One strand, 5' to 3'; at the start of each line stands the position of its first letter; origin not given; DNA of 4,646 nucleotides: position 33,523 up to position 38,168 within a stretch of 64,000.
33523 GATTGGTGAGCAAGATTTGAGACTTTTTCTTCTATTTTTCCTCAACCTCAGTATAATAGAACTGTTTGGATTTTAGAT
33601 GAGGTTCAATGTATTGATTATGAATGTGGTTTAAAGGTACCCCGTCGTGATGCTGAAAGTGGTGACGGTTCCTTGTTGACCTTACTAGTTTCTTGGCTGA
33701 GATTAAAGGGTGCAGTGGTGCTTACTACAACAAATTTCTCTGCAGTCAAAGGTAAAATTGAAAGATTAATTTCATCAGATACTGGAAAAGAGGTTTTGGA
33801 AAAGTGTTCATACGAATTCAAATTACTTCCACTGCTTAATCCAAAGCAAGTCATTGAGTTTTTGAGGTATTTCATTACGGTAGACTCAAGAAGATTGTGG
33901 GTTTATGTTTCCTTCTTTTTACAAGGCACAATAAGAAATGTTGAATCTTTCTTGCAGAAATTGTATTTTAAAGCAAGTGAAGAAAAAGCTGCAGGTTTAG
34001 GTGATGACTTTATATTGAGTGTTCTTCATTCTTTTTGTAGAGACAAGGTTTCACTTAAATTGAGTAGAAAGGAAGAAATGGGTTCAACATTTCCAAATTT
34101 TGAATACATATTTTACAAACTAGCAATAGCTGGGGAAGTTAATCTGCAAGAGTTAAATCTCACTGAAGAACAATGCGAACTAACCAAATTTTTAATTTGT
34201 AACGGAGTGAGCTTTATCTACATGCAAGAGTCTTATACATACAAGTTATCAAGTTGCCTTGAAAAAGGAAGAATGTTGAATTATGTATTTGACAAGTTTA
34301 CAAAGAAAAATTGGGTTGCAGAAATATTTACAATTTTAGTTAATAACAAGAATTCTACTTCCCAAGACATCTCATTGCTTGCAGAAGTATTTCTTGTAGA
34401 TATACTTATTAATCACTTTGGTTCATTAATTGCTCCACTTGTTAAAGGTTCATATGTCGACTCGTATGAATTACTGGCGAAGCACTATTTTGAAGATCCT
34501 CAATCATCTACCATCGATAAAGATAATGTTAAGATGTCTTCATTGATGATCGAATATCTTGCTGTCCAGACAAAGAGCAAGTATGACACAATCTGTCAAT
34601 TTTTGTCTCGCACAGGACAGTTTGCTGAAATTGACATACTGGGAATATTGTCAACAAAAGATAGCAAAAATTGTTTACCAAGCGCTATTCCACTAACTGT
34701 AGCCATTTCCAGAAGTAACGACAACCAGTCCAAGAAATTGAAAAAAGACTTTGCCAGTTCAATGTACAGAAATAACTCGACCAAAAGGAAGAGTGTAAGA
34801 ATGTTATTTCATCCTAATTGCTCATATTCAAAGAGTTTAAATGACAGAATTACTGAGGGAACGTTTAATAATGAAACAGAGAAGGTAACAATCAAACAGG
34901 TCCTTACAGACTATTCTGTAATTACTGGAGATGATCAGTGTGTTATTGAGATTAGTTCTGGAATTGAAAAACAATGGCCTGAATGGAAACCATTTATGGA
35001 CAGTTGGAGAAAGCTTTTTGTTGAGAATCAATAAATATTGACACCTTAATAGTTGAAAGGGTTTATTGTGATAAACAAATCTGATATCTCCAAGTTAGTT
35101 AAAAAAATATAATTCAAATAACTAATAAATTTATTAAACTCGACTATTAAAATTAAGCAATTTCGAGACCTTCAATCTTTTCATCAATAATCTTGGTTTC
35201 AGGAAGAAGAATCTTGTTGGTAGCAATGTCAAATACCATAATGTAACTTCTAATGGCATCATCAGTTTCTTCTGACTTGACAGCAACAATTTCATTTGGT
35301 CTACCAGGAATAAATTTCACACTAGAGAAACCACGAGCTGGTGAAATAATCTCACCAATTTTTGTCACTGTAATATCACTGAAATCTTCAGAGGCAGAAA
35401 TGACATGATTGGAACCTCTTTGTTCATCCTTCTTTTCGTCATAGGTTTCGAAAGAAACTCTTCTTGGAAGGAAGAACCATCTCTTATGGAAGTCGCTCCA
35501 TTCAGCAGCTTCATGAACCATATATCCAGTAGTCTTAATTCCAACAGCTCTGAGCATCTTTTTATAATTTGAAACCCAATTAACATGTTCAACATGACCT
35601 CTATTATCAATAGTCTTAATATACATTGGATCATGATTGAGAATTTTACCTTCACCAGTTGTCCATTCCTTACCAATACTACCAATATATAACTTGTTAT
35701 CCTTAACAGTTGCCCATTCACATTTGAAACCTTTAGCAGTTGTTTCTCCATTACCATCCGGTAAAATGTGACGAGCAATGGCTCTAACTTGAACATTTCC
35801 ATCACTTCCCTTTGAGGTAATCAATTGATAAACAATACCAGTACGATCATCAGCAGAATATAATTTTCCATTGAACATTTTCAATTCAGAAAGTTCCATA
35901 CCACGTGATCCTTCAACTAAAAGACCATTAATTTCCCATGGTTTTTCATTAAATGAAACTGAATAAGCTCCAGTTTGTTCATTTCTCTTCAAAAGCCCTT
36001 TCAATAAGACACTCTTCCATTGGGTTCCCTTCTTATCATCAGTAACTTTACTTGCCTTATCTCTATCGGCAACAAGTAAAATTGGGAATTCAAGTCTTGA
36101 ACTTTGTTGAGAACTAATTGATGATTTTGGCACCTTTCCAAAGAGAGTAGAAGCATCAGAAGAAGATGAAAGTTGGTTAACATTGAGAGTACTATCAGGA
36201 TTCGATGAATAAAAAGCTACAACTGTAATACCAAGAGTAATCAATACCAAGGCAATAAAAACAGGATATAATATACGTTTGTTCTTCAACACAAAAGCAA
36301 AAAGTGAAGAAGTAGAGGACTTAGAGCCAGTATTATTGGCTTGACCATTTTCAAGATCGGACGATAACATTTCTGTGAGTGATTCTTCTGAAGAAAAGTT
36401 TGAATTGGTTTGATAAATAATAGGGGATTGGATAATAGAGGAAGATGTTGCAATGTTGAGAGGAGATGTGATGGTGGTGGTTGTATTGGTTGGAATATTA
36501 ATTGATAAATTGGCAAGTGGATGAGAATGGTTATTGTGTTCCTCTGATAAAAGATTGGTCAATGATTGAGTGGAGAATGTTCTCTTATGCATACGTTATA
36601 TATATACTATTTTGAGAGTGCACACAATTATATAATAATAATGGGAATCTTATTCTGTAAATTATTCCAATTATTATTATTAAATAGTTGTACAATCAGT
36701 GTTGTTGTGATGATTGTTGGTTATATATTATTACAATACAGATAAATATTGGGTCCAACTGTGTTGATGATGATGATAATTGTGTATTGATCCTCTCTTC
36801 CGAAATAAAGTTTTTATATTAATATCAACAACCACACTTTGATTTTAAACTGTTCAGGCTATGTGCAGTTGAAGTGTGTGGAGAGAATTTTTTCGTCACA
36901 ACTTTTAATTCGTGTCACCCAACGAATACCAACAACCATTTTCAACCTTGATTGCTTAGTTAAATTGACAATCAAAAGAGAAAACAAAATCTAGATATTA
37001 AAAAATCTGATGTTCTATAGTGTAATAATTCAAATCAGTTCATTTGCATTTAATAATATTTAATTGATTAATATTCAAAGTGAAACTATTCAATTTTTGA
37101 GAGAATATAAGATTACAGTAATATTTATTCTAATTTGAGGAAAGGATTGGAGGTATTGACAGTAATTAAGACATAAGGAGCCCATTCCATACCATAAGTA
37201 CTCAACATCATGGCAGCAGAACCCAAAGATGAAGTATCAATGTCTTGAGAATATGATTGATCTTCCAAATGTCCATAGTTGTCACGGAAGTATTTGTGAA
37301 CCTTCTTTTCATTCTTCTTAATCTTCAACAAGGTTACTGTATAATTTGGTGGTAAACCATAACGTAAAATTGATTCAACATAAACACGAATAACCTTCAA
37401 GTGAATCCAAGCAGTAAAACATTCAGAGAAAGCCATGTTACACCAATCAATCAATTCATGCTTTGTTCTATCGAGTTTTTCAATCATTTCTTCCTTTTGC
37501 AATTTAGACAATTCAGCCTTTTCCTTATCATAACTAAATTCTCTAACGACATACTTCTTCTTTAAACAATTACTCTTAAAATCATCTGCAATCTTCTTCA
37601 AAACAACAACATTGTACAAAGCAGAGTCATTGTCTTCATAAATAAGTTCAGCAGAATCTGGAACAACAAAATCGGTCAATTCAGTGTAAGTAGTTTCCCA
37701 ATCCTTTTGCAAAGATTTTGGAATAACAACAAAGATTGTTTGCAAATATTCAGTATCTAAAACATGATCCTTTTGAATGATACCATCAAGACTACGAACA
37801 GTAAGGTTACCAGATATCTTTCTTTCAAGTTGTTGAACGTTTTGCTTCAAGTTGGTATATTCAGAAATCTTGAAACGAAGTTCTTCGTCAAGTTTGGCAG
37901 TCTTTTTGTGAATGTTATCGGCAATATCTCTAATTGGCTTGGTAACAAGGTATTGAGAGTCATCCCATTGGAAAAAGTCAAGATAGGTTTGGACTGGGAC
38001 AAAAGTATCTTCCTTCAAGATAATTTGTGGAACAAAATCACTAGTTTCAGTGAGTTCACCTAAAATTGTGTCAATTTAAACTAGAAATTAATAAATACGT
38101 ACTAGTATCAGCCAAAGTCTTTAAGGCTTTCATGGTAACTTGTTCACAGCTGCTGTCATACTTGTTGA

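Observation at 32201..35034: Tandem SAM-like domains fused to a P-loop NTPase: unusual signalling-NTPase architecture split across two track ORFs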

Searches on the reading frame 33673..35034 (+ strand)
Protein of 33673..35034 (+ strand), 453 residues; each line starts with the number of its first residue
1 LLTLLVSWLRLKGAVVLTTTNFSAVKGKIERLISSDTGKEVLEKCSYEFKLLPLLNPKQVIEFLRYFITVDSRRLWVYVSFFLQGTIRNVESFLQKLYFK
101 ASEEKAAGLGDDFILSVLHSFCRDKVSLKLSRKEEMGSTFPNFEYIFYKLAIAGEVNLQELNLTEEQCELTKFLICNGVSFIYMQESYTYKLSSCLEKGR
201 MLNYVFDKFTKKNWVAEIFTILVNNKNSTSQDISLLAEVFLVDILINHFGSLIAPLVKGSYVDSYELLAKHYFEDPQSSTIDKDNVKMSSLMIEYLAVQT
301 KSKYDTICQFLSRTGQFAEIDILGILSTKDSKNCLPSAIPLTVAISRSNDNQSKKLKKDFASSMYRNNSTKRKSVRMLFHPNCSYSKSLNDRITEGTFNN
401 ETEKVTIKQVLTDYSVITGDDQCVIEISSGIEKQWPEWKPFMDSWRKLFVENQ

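Call 13: search_protein_families(library=pfam, proteins=[window:33886-35031:+], max_evalue=10)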
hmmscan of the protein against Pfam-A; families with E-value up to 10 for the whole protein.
seq(382 aa): 0 families

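Call 86: search_solved_structures(query=A5, max_evalue=10, show_alignments=2)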
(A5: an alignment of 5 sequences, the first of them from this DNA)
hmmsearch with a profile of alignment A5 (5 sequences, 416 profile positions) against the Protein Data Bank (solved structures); distinct sequences matched with E-value up to 10: 0.

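Call 98: find_encoding_contigs(protein=window:33673-35034:+, flank=3000, max_places=6)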
Protein window:33673-35034:+ (453 aa): no gene with exactly this product is on record in the collection.

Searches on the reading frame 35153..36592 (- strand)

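Call 92: search_protein_families(library=pfam, proteins=[window:35153-36592:-], max_evalue=0.00001)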
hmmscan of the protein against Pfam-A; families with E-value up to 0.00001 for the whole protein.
window:35153-36592:- (479 aa): 1 family
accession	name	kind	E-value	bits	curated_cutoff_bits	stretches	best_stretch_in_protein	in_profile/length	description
PF06079.17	Apyrase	-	1.6e-114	382.6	27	1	178-478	2-290/291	Apyrase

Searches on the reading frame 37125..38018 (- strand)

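Call 92: search_protein_families(library=pfam, proteins=[window:37125-38018:-], max_evalue=0.00001)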
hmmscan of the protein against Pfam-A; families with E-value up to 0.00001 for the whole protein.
window:37125-38018:- (297 aa): 1 family
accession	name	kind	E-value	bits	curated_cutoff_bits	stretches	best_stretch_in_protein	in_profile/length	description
PF03223.20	V-ATPase_C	-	8.1e-93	312.2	23.1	1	8-283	94-371/371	V-ATPase subunit C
